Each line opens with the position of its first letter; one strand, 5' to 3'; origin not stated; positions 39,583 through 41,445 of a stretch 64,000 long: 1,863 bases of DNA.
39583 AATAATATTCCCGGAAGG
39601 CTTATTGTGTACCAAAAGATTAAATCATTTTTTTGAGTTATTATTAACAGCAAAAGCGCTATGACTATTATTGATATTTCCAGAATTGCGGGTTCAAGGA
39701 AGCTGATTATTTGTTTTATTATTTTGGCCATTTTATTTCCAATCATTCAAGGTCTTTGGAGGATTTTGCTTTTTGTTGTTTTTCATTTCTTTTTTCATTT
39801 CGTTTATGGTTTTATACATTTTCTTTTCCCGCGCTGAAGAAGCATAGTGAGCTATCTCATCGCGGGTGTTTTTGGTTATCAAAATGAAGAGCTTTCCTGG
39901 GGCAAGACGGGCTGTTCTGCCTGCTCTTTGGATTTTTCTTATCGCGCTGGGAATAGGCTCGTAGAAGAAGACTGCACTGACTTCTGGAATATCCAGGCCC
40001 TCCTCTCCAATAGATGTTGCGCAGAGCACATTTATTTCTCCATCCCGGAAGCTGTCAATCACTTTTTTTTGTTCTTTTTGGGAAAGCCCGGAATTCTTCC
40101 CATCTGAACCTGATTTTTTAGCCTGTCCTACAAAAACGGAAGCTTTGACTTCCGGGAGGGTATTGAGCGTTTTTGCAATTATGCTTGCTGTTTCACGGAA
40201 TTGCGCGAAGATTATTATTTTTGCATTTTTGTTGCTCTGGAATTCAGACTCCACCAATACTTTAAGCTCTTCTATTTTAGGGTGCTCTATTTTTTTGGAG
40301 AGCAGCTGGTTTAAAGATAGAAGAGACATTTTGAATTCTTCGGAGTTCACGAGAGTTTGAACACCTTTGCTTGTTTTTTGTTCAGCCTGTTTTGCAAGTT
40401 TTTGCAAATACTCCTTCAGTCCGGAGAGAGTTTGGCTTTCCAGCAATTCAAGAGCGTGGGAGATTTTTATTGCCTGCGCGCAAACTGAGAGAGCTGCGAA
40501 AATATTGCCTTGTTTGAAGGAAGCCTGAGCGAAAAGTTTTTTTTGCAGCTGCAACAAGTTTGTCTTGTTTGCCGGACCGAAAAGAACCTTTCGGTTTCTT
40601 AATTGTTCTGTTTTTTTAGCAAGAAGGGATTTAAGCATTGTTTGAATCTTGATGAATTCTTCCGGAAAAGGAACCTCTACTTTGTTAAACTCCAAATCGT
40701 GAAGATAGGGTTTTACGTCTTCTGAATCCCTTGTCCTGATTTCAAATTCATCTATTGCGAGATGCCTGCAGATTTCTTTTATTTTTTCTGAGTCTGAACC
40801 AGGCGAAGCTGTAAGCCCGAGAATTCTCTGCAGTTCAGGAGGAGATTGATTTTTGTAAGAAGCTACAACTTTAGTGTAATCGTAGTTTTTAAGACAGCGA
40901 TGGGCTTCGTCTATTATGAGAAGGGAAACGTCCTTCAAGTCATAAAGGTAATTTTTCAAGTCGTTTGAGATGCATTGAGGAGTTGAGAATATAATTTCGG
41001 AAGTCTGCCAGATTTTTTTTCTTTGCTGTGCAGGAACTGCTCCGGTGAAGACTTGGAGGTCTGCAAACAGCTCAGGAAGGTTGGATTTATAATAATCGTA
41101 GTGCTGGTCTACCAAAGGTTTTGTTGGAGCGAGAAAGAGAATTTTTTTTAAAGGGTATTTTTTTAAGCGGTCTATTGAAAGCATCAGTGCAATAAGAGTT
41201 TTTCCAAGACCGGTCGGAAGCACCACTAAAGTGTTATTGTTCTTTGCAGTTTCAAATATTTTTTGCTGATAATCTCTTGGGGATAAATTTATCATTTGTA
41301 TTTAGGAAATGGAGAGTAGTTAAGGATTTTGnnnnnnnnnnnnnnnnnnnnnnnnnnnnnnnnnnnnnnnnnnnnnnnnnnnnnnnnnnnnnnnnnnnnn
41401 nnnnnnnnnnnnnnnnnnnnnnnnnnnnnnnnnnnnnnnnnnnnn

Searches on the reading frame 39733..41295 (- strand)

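Call 56: search_protein_families(library=pfam, proteins=[window:39733-41295:-], max_evalue=0.00001)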
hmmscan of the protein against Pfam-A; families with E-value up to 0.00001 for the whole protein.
window:39733-41295:- (520 aa): 4 families
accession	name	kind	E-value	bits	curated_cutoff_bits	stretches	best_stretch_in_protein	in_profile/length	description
PF00270.35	DEAD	-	1.8e-26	93.3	26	1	8-170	2-165/167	DEAD/DEAH box helicase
PF04851.21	ResIII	-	5.8e-24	85.3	22.5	1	4-165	2-162/164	Type III restriction enzyme, res subunit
PF00271.37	Helicase_C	-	8.9e-23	81.1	23.5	1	341-464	3-109/110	Helicase conserved C-terminal domain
PF21210.2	RNA_helicase_helical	-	9.5e-13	48.7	27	1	243-323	25-105/108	Putative ATP-dependent RNA helicase, helical bundle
